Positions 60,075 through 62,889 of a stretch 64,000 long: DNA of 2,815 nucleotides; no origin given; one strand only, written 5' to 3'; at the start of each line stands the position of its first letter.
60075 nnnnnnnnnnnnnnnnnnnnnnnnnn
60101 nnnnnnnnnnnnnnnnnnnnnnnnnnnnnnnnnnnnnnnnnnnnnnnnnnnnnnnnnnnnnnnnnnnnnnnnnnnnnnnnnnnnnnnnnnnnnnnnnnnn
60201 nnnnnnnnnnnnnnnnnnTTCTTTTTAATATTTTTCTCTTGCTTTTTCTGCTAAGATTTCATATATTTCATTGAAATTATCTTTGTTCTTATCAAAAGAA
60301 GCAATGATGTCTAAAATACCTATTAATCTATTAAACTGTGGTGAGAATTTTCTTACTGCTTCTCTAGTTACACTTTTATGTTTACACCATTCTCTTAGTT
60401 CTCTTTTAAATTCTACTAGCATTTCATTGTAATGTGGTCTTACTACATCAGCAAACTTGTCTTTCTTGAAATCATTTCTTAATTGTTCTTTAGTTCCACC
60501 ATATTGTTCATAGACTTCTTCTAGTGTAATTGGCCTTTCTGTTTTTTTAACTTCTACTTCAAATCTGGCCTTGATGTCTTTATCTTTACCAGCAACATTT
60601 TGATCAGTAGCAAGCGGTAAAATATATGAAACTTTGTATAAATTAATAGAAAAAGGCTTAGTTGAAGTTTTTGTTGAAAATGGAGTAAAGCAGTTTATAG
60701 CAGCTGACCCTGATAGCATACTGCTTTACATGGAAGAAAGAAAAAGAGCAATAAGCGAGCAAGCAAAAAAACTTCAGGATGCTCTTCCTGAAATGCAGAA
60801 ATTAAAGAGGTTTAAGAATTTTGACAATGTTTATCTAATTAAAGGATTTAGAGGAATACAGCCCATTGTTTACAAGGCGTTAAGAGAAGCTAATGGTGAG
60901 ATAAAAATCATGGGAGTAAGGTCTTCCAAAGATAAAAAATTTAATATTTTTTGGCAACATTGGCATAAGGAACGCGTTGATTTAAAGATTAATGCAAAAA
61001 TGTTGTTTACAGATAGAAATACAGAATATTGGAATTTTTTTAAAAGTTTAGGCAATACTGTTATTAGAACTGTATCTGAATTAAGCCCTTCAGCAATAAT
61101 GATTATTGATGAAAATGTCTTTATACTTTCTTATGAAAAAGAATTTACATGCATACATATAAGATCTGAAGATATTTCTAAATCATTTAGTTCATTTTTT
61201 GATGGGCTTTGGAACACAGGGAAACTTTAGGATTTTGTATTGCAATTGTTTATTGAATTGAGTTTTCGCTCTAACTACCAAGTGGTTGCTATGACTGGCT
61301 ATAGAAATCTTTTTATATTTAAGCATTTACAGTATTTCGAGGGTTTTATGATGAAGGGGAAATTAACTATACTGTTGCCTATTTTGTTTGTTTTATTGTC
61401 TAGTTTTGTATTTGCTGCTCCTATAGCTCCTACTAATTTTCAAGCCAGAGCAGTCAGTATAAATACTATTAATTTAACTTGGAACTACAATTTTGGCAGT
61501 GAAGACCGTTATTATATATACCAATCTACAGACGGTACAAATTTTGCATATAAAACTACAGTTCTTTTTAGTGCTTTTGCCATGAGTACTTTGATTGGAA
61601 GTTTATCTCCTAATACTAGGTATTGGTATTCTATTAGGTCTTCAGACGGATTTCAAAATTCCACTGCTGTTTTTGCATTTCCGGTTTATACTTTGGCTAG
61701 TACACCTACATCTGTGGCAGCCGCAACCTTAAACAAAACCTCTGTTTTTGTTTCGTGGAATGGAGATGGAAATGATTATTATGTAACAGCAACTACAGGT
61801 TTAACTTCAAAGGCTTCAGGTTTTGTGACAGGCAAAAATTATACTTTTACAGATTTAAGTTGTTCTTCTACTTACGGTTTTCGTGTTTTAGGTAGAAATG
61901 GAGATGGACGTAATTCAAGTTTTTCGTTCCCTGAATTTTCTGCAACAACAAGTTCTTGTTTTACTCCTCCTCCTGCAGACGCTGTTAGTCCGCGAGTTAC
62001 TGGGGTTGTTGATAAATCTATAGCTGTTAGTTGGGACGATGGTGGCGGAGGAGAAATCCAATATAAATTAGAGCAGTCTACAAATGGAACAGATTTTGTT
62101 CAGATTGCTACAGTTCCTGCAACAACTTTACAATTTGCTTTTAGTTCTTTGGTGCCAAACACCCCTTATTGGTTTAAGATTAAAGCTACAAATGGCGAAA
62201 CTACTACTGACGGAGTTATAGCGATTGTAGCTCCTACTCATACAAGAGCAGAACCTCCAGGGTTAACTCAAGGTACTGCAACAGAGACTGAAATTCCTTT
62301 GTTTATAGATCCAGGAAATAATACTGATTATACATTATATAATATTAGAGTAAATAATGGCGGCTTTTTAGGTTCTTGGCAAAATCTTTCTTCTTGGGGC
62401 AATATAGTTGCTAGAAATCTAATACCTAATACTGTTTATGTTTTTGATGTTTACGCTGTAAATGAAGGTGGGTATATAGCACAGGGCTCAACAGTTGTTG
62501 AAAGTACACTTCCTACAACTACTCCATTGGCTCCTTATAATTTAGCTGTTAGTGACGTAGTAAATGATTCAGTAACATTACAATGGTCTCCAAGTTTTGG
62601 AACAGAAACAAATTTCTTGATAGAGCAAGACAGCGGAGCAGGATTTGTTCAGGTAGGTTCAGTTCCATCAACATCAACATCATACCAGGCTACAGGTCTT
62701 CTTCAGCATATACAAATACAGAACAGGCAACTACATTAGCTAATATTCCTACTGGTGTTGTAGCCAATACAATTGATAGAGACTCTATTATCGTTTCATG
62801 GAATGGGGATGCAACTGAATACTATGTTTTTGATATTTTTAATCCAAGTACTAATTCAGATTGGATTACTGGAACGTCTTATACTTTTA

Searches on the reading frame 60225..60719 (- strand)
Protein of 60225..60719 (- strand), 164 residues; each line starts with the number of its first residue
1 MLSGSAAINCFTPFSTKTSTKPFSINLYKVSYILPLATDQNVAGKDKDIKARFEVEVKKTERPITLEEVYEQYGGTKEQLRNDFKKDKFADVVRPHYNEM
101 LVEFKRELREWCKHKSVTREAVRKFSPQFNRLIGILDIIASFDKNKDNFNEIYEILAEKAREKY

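Call 25: search_protein_families(library=pfam, proteins=[window:60225-60719:-], max_evalue=0.00001)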
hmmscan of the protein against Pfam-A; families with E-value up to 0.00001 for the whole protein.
window:60225-60719:- (164 aa): 0 families

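Call 34: search_protein_families(library=pfam, proteins=[window:60225-60719:-], max_evalue=0.1)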
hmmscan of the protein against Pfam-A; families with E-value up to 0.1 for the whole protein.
window:60225-60719:- (164 aa): 0 families

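Call 62: find_encoding_contigs(protein=window:60225-60719:-, flank=10000, max_places=2)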
Protein window:60225-60719:- (164 aa): 23 contigs read that carry it; 2 places shown.
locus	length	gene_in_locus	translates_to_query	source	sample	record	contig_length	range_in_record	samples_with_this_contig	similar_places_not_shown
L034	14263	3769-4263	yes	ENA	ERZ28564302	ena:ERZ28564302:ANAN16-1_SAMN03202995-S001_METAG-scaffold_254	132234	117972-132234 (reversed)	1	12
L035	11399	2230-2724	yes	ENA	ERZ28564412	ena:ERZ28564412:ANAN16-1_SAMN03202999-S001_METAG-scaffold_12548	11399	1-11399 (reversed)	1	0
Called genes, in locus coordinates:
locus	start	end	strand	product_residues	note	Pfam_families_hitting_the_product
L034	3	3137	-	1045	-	?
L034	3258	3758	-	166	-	-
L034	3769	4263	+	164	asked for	-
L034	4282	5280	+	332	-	-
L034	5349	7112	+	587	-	PF01336:tRNA_anti-codon, PF00152:tRNA-synt_2, PF02938:GAD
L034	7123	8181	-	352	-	-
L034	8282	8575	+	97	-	-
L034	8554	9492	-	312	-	-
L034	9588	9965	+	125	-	-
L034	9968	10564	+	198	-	PF02600:DsbB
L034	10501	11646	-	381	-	PF07690:MFS_1, PF00083:Sugar_tr, PF07690:MFS_1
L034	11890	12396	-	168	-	PF00156:Pribosyltran (weak)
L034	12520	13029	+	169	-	PF01909:NTP_transf_2, PF18765:Polbeta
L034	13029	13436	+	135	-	-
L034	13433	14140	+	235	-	PF01135:PCMT (weak), PF08704:GCD14, PF00398:RrnaAD (weak), PF05175:MTS, PF13847:Methyltransf_31, PF08241:Methyltransf_11, PF13649:Methyltransf_25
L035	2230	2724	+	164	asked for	-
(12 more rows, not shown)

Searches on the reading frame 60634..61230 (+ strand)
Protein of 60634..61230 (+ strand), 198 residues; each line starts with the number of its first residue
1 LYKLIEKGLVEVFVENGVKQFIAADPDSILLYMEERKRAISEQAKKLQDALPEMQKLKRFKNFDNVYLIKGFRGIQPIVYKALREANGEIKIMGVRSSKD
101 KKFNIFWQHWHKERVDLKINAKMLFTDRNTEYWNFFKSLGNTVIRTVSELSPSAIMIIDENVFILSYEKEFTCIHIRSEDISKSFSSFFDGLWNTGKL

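Call 25: search_protein_families(library=pfam, proteins=[window:60634-61230:+], max_evalue=0.00001)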
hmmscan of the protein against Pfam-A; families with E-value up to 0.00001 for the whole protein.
window:60634-61230:+ (198 aa): 0 families

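Call 34: search_protein_families(library=pfam, proteins=[window:60634-61230:+], max_evalue=0.1)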
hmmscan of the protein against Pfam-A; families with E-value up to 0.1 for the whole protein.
window:60634-61230:+ (198 aa): 1 family
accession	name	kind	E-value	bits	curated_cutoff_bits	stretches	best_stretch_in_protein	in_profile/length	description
PF11495.14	Regulator_TrmB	-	0.067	12.9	22.2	1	66-197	2-133/233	Archaeal transcriptional regulator TrmB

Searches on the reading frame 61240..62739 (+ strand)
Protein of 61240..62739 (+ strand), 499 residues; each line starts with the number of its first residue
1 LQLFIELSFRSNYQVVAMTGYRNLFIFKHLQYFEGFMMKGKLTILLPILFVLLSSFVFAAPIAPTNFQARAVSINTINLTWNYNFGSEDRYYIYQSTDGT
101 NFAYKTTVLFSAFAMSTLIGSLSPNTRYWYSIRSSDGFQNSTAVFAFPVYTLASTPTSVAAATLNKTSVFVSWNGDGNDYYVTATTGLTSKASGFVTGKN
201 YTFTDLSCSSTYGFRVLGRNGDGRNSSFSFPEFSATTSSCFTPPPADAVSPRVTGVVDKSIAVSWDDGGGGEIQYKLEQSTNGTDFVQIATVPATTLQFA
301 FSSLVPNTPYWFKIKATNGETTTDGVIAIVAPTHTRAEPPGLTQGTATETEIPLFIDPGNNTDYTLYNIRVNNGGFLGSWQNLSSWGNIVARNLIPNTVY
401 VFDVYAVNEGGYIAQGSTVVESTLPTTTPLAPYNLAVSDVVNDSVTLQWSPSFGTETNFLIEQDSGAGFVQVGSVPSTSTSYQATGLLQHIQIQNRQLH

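Call 25: search_protein_families(library=pfam, proteins=[window:61240-62739:+], max_evalue=0.00001)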
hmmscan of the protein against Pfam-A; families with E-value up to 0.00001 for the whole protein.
window:61240-62739:+ (499 aa): 4 families
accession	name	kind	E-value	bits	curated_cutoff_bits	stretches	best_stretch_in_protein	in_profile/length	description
PF00041.27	fn3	-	5.6e-29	100.6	25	1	251-321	6-73/84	Fibronectin type III domain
PF16656.11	Pur_ac_phosph_N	-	3.1e-08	34.5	30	0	95-146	41-90/93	Purple acid Phosphatase, N-terminal domain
PF25059.1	FN3_DSCAM-DSCAML_C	-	2.6e-06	28.1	39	0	272-324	24-72/89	DSCAM/DSCAML C-terminal Fn3-like domain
PF10179.15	NDNF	-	8.4e-06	26.3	27.3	0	388-409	90-111/127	Neuron-derived neurotrophic factor, first Fn(III) domain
